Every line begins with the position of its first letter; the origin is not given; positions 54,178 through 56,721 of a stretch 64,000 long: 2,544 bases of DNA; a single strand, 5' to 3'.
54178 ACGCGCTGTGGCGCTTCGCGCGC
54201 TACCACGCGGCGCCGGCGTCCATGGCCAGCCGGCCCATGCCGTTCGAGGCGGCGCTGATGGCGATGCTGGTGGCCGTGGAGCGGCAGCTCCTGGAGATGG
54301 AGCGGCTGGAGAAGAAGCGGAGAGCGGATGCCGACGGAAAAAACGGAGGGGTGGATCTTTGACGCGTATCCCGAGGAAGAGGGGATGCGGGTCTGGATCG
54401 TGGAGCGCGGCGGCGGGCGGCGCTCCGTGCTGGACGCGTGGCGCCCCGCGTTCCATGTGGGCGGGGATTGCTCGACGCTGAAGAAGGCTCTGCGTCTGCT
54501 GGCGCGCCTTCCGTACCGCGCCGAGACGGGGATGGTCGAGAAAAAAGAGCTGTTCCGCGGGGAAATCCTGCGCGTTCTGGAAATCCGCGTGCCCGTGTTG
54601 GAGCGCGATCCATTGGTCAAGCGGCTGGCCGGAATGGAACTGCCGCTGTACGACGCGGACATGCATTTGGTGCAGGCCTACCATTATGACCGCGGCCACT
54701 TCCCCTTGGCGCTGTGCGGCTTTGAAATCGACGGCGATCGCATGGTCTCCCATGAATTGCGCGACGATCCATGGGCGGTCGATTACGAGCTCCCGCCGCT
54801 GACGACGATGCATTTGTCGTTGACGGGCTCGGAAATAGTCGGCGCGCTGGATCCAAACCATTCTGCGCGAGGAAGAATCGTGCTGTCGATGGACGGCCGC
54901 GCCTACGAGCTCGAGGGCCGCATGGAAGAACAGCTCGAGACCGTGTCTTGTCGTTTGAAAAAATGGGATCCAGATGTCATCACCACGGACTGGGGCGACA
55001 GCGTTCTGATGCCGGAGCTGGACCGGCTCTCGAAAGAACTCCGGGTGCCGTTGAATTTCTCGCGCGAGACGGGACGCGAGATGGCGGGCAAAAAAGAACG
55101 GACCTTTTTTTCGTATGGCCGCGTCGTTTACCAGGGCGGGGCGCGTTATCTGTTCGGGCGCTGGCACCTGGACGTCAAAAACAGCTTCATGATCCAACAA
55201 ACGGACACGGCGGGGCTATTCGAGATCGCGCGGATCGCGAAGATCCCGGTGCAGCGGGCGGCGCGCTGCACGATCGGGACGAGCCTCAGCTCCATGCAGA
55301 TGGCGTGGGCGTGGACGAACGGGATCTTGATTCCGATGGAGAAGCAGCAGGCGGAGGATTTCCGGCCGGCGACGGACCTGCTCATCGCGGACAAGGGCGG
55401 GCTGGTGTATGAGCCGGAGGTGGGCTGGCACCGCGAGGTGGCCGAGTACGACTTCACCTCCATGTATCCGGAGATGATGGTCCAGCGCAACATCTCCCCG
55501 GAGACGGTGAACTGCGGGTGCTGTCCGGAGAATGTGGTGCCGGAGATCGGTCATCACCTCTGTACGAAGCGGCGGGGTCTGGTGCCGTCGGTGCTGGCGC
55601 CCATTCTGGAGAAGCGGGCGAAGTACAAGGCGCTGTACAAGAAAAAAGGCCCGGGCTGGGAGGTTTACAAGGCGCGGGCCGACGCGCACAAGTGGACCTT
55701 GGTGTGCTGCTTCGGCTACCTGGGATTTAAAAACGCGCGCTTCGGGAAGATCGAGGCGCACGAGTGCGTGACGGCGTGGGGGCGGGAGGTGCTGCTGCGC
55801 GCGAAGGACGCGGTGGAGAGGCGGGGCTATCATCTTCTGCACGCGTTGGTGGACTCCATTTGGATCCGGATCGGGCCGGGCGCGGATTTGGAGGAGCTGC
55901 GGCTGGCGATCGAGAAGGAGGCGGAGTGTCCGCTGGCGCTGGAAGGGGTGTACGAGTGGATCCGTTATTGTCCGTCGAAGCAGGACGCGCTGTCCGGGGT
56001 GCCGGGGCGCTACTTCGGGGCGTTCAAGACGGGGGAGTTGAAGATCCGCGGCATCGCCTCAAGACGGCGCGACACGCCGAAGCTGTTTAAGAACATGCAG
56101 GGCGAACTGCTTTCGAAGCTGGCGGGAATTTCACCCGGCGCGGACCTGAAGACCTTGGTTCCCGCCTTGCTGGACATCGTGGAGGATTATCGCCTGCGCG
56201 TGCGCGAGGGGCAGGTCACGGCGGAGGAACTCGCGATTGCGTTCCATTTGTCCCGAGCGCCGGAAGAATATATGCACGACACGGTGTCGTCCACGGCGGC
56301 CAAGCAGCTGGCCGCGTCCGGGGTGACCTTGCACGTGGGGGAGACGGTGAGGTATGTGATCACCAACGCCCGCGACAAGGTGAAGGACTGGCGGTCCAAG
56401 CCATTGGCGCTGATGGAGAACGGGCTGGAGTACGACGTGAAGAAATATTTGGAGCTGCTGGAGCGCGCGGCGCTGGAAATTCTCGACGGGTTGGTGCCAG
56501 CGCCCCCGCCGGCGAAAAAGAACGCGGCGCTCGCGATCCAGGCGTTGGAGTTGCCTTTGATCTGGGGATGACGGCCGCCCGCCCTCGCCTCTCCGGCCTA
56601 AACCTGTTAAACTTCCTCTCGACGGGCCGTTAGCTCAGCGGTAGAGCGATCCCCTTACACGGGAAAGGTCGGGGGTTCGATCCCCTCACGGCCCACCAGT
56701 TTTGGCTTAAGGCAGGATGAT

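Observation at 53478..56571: LexA-box-controlled cassette pairing an ImuA/SulA-like RecA-fold protein with an exonuclease-dead family-B DNA polymerase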

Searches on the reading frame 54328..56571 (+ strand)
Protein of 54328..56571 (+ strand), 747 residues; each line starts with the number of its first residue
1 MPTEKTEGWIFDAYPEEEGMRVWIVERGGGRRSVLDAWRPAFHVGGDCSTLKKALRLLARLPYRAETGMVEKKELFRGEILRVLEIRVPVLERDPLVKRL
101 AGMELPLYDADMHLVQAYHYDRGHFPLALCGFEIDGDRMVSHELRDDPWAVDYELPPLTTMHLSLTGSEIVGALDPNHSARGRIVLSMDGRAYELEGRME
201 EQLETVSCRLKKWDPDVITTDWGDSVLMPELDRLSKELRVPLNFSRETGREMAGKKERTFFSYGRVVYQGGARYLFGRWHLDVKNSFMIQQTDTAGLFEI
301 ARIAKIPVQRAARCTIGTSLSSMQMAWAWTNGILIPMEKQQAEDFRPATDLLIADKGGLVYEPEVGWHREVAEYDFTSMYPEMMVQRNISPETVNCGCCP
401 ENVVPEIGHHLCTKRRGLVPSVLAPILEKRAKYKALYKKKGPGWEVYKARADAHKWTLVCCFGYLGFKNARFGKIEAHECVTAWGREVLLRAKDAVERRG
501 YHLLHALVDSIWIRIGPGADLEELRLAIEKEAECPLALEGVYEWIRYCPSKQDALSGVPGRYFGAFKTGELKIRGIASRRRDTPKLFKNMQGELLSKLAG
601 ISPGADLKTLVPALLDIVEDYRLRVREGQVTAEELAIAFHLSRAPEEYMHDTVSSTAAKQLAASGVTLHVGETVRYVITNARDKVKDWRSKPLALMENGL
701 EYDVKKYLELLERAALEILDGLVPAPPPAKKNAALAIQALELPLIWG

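Call 3: search_protein_families(library=pfam, proteins=[window:54328-56571:+], max_evalue=1)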
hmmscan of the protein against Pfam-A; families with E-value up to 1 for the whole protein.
window:54328-56571:+ (747 aa): 2 families
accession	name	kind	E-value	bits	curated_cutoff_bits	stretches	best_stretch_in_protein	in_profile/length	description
PF00136.26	DNA_pol_B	-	2.3e-31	109.5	23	2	328-499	23-202/453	DNA polymerase family B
PF23311.1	DUF7084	-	0.12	12.6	27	0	227-243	11-27/48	Domain of unknown function (DUF7084)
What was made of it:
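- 54328..56571 (+): PolB2: exonuclease-dead family-B DNA polymerase, 747 aa. Pfam DNA_pol_B (call 3).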

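Call 4: search_protein_families(library=ncbifam, proteins=[window:54328-56571:+], max_evalue=1)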
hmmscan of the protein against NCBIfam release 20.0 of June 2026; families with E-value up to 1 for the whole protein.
window:54328-56571:+ (747 aa): 9 families
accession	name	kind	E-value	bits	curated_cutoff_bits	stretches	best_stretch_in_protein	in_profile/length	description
NF004416.0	PRK05761.1-2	equivalog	4.3e-109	365.8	516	1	9-719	2-646/665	type B DNA-directed DNA polymerase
NF004418.0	PRK05761.1-4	subfamily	9.2e-100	334.9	692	1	27-721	20-692/717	type B DNA-directed DNA polymerase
NF004417.0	PRK05761.1-3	equivalog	1.9e-49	168.4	780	1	298-721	424-843/858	DNA-directed DNA polymerase I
NF004419.0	PRK05761.1-5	equivalog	1.7e-42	145.4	1285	1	300-718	493-909/932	DNA-directed DNA polymerase I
NF004415.0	PRK05761.1-1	equivalog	5.8e-30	103.9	1289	1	300-718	435-853/883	DNA-directed DNA polymerase I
TIGR00592.1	pol2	superfamily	1.2e-26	93.1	239.95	1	356-709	801-1164/1176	DNA polymerase (pol2)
NF004421.0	PRK05762.1-2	equivalog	2.5e-13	49.2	570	1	353-682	409-748/795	DNA polymerase II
NF004422.0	PRK05762.1-4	equivalog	1.6e-05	23.5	1103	1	355-516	403-558/789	DNA polymerase II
NF004420.0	PRK05762.1-1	equivalog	0.0014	17.4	1435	1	354-515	398-553/783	DNA polymerase II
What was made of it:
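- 54328..56571 (+): The best NCBIfam model is NF004416 at 366 bits, against 168 for the PolB1-type model and 49 for Pol II (call 4).
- The score against NF004416 is below that model's equivalog cutoff (366 against 516 bits, call 4).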

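Call 6: search_solved_structures(query=window:54328-56571:+, max_evalue=0.001, show_alignments=2)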
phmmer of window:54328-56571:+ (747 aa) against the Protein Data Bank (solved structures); distinct sequences matched with E-value up to 0.001: 69 (the best 60 are shown).
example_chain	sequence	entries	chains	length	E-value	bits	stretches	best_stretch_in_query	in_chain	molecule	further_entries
5mdn_A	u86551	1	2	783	2.2e-36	128.7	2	282-719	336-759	DNA polymerase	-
4fm2_A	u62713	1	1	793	2.6e-35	125.1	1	298-686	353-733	DNA polymerase 1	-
8s84_A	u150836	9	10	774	2.7e-35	125.1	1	356-711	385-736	DNA polymerase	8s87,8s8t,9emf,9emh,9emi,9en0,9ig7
4flt_A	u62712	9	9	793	4.1e-35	124.5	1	298-686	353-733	DNA polymerase 1 | Pyrococcus abyssi B family DNA polymerase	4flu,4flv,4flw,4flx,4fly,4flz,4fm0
2jgu_A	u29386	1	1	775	7.4e-35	123.7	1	298-721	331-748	DNA POLYMERASE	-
3a2f_A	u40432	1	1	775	8.4e-35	123.5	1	298-721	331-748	DNA polymerase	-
1wns_A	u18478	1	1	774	2.4e-34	122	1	355-710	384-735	DNA POLYMERASE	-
1wn7_A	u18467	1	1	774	2.4e-34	122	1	355-710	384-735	Family B DNA Polymerase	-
4k8z_A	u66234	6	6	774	2.4e-34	122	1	355-710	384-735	DNA polymerase | DNA polymerase,DNA polymerase,DNA polymerase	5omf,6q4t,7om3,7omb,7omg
5vu5_A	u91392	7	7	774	3e-34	121.7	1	355-710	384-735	DNA polymerase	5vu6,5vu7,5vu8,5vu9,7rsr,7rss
4ahc_A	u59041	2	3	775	3.1e-34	121.6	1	299-721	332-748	DNA POLYMERASE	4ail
6wya_A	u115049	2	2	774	3.6e-34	121.4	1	354-711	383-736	DNA polymerase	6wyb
7tqw_A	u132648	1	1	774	5.8e-33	117.4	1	355-710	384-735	DNA polymerase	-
7rsu_A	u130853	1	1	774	5.8e-33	117.4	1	355-710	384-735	DNA polymerase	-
5h12_A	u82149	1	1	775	1.4e-32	116.1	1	300-686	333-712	Deep Vent DNA Polymerase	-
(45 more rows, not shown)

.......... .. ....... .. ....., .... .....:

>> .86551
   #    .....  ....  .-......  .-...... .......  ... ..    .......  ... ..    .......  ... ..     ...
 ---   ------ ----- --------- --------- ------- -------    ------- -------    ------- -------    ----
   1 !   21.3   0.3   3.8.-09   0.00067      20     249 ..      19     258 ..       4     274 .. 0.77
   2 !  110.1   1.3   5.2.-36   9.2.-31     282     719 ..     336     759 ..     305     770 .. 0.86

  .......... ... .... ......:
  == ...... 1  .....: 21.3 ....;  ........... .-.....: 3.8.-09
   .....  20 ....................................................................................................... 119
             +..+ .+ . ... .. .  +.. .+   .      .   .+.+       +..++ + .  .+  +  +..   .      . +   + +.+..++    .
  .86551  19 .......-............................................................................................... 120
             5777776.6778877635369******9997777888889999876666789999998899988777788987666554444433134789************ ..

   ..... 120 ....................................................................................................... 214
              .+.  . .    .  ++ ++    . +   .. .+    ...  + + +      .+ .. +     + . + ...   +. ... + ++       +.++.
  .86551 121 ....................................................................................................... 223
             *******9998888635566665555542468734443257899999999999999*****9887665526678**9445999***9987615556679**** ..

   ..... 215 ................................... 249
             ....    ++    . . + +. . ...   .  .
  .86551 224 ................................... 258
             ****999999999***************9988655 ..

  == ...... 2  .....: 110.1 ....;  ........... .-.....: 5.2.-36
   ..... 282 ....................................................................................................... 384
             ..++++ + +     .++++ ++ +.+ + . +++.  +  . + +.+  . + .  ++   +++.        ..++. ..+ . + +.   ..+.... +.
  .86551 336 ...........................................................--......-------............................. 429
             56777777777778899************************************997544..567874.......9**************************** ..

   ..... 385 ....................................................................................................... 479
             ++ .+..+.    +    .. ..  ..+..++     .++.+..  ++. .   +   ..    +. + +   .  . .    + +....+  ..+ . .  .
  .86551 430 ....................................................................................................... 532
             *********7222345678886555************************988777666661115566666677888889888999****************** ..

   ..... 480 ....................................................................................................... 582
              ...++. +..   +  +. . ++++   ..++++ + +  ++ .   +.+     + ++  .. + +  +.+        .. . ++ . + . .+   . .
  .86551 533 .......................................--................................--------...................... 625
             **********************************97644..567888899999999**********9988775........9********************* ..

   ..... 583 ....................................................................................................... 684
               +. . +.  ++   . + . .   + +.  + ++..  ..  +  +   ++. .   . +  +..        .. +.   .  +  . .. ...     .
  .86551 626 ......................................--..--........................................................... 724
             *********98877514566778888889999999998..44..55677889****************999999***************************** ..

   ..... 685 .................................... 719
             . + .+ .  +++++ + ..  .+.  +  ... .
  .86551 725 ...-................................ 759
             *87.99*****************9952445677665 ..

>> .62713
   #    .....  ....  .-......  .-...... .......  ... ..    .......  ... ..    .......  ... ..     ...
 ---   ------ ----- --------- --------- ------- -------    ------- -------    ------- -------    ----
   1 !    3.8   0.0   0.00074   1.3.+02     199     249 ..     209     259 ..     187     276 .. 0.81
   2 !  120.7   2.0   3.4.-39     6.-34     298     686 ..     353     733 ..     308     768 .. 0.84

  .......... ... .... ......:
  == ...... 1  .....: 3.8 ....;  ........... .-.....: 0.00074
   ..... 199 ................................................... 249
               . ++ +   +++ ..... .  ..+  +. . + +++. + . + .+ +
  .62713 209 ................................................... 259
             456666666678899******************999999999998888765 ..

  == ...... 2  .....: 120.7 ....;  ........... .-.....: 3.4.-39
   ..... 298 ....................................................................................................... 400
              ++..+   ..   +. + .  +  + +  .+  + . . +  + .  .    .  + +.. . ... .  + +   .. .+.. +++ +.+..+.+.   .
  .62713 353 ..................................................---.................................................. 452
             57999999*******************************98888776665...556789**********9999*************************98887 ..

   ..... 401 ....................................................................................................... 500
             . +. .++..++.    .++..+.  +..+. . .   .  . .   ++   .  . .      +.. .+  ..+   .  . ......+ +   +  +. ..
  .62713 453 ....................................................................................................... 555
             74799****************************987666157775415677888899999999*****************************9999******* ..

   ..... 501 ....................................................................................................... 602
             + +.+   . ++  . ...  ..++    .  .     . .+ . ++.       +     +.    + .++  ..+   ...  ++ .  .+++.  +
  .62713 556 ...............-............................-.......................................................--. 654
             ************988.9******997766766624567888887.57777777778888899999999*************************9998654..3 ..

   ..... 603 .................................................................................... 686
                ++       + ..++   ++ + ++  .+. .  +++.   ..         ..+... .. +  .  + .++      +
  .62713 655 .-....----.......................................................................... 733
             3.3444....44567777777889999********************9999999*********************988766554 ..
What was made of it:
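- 54814..54825 (+): Degenerate Exo I: L-S-L-T in place of F-D-I-E. phmmer alignment to 5mdn (call 6).
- On E. coli-type Pol II: The exonuclease motifs are lost (call 6).
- Checked: Polymerase motifs, from the phmmer alignment to archaeal PolB structures (call 6):
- In motif B, NS is replaced by CC and the Tyr by Phe (call 6).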

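Call 8: search_protein_families(library=padloc, proteins=[window:54328-56571:+], max_evalue=1)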
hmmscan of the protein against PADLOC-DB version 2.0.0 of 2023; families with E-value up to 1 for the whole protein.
window:54328-56571:+ (747 aa): 1 family
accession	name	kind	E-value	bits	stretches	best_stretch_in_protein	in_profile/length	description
PDLC03707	HEase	-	5.9e-24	81.3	2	461-709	1390-1631/1671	homing endonuclease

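Call 9: find_homologous_proteins(query=window:54328-56571:+, max_evalue=1e-10)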
Query window:54328-56571:+ (747 aa): 2367 proteins with E <= 1e-10 among 8000 candidates; the best 120 are listed.
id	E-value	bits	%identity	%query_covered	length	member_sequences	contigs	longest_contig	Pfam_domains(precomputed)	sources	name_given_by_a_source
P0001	0.0e+0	1734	100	100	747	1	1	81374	PF00136.27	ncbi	ncbi:MAG: DNA polymerase domain-containing protein [Elusimicrobiota bacterium]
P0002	0.0e+0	1514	87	100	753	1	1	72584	PF00136.27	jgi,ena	jgi:DNA polymerase-2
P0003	0.0e+0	1423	82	100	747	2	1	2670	PF00136.27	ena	-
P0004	0.0e+0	1409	81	100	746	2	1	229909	PF00136.27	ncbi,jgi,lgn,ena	jgi:DNA polymerase-2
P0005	0.0e+0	1392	82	97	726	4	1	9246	PF00136.27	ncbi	ncbi:MAG: DNA polymerase domain-containing protein, partial [Elusimicrobiota bacterium]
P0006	0.0e+0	1390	80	100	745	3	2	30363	PF00136.27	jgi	jgi:DNA polymerase-2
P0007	0.0e+0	1388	80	100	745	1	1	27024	PF00136.27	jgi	-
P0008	0.0e+0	1388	79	100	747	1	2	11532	PF00136.27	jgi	-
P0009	0.0e+0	1386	81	100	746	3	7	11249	PF00136.27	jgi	jgi:DNA polymerase II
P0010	0.0e+0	1376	79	100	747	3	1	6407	PF00136.27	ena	-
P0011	0.0e+0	1369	79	100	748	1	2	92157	PF00136.27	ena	-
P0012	0.0e+0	1368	79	100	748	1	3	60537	PF00136.27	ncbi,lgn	-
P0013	0.0e+0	1368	78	100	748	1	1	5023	PF00136.27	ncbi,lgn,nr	ncbi:MAG: hypothetical protein HKL90_05485 [Elusimicrobia bacterium]|nr:hypothetical protein [Elusim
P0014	0.0e+0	1364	78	100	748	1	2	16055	PF00136.27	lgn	-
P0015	0.0e+0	1362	78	100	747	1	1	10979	PF00136.27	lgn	-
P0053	0.0e+0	1143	66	99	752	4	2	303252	PF00136.27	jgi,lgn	-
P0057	0.0e+0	1134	69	96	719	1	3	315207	PF00136.27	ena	-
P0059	0.0e+0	1129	73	87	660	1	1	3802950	PF00136.27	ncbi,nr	ncbi:MAG: hypothetical protein M0D55_07915 [Elusimicrobiota bacterium]|nr:MAG: hypothetical protein 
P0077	6.6e-288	975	58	100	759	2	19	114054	PF00136.27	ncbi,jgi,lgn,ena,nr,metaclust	ncbi:MAG: hypothetical protein AUJ52_08280 [Elusimicrobia bacterium CG1_02_63_36]|nr:MAG: hypothetic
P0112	8.8e-253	859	51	53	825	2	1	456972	PF00136.27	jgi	jgi:DNA polymerase elongation subunit (family B)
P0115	5.7e-248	843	55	96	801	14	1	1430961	PF00136.27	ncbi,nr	ncbi:MAG: hypothetical protein IPP70_08520 [Elusimicrobia bacterium]|nr:hypothetical protein [Elusim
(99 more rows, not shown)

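Call 23: find_related_loci(query=window:54328-56571:+, collection=genome_contigs, flank=6000)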
Query window:54328-56571:+ (747 aa) in genome_contigs; peptide patterns used: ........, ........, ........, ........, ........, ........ (x = any residue, [..] = any of these).
33 stretches matched a pattern; 6 encode a relative of the query (tblastn E <= 1e-3); 6 distinct loci.
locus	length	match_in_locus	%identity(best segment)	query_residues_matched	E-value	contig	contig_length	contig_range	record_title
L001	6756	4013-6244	81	1-744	0e+0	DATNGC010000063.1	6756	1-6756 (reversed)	MAG TPA_asm: Elusimicrobiota bacterium isolate SMAG_U11311 k141_1331537, whole genome shotgun sequence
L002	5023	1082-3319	78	1-746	0e+0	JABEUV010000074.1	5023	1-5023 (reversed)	MAG: Elusimicrobia bacterium isolate MAG 13 k99_88011, whole genome shotgun sequence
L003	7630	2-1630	83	204-746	0e+0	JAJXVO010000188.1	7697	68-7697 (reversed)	MAG: bacterium isolate BP5.bin34 NODE_17771_length_7697_cov_1.270013, whole genome shotgun sequence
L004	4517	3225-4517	79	4-434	0e+0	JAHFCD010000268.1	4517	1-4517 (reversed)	MAG: Elusimicrobia bacterium isolate nzgw213 NODE_28408_length_4518_cov_2.596998, whole genome shotgun sequence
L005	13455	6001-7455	23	203-648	2e-15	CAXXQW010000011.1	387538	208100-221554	MAG: Oceanispirochaeta sp. isolate 2ccd7f7f-6acc-48f9-80b7-4dc698a3fb62 genome assembly, contig: contig_11, whole genome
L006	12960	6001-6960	24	357-679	6e-14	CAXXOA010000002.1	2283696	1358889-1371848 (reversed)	MAG: Oceanispirochaeta sp. isolate e4e86e68-3d71-4051-a5c4-061fe725b7fb genome assembly, contig: contig_2, whole genome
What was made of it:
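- Tried and rejected: Genome scan (call 23).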

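Call 26: find_encoding_contigs(protein=P0059, flank=8000, max_places=2)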
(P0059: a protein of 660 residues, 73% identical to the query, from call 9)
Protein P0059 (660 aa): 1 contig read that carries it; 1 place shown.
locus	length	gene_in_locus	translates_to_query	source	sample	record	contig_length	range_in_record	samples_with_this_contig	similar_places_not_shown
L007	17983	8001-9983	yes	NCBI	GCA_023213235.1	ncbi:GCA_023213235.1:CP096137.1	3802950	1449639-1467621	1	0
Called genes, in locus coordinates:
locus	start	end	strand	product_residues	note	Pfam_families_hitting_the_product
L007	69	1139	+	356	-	PF00989:PAS, PF08448:PAS_4, PF13426:PAS_9, PF08447:PAS_3 (weak), PF00512:HisKA, PF02518:HATPase_c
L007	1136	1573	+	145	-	PF00072:Response_reg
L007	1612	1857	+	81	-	-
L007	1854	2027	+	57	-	-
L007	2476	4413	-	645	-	PF13493:DUF4118, PF13188:PAS_8 (faint), PF13426:PAS_9 (faint), PF08448:PAS_4, PF00512:HisKA, PF02518:HATPase_c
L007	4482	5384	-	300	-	PF04909:Amidohydro_2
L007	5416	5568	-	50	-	-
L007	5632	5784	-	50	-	-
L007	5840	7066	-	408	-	PF02586:SRAP, PF01734:Patatin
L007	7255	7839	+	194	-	-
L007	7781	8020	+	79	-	PF26485:DUF8156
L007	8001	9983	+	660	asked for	PF00136:DNA_pol_B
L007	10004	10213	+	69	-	-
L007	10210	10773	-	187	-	-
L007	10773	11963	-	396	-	PF00082:Peptidase_S8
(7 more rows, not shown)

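Call 27: find_encoding_contigs(protein=P0115, flank=8000, max_places=2)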
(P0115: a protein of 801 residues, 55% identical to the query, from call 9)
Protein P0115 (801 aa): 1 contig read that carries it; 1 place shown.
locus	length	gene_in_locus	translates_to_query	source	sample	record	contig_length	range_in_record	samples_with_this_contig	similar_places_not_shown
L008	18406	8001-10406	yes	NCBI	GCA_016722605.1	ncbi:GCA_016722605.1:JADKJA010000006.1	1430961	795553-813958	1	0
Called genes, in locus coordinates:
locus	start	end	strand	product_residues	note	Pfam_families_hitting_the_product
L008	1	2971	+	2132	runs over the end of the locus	PF13205:Big_5 (faint), PF11974:bMG3, PF01835:MG2, PF17972:bMG5, PF07703:A2M_BRD, PF00207:A2M, PF07678:TED_complement (weak), PF17973:bMG10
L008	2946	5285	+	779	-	PF00912:Transgly, PF00905:Transpeptidase, PF06832:BiPBP_C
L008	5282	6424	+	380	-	PF08486:SpoIID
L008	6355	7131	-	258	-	PF06167:Peptidase_M90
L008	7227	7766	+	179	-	-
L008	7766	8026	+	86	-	PF26485:DUF8156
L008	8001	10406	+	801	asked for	PF00136:DNA_pol_B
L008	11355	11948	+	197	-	PF01726:LexA_DNA_bind, PF00717:Peptidase_S24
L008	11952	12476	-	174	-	PF14803:Zn_ribbon_Nudix (weak), PF00293:NUDIX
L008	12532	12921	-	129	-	PF03745:DUF309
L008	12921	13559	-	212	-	PF00730:HhH-GPD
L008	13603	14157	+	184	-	PF01923:Cob_adeno_trans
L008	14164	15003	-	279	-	PF13369:Transglut_core2, PF13371:TPR_9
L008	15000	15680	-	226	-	PF00702:Hydrolase, PF13419:HAD_2, PF13242:Hydrolase_like (weak)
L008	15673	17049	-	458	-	PF00890:FAD_binding_2 (weak), PF01266:DAO, PF07992:Pyr_redox_2 (weak), PF12831:FAD_oxidored, PF01593:Amino_oxidase, PF13450:NAD_binding_8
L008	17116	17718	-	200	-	PF00578:AhpC-TSA, PF08534:Redoxin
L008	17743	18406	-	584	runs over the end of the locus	PF07973:tRNA_SAD, PF00587:tRNA-synt_2b, PF03129:HGTP_anticodon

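Call 28: find_encoding_contigs(protein=P0112, flank=8000, max_places=2)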
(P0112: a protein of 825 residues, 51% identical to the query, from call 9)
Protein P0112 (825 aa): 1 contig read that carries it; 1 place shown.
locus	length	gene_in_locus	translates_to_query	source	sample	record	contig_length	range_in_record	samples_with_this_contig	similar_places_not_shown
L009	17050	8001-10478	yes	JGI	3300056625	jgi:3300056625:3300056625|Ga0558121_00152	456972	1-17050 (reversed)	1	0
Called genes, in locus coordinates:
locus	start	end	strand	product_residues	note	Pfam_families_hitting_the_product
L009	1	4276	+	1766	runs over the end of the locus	PF01966:HD (weak)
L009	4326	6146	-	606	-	PF00009:GTP_EFTU, PF01926:MMR_HSR1 (faint), PF03144:GTP_EFTU_D2 (weak), PF22594:GTP-eEF1A_C, PF01583:APS_kinase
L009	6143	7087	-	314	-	PF01507:PAPS_reduct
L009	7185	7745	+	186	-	-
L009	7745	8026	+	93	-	PF26485:DUF8156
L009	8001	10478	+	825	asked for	PF00136:DNA_pol_B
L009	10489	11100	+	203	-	PF01726:LexA_DNA_bind, PF00717:Peptidase_S24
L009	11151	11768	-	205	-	PF14803:Zn_ribbon_Nudix (weak), PF00293:NUDIX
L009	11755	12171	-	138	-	PF03745:DUF309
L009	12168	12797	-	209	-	PF00730:HhH-GPD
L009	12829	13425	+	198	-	PF01923:Cob_adeno_trans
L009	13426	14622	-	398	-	PF24877:ILV_EDD_C, PF02900:LigB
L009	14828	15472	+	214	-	-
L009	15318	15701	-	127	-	PF00920:ILVD_EDD_N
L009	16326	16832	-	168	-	PF13369:Transglut_core2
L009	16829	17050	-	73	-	?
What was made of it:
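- In L008 and L009, lexA lies immediately downstream of polB2 (calls 27, 28).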
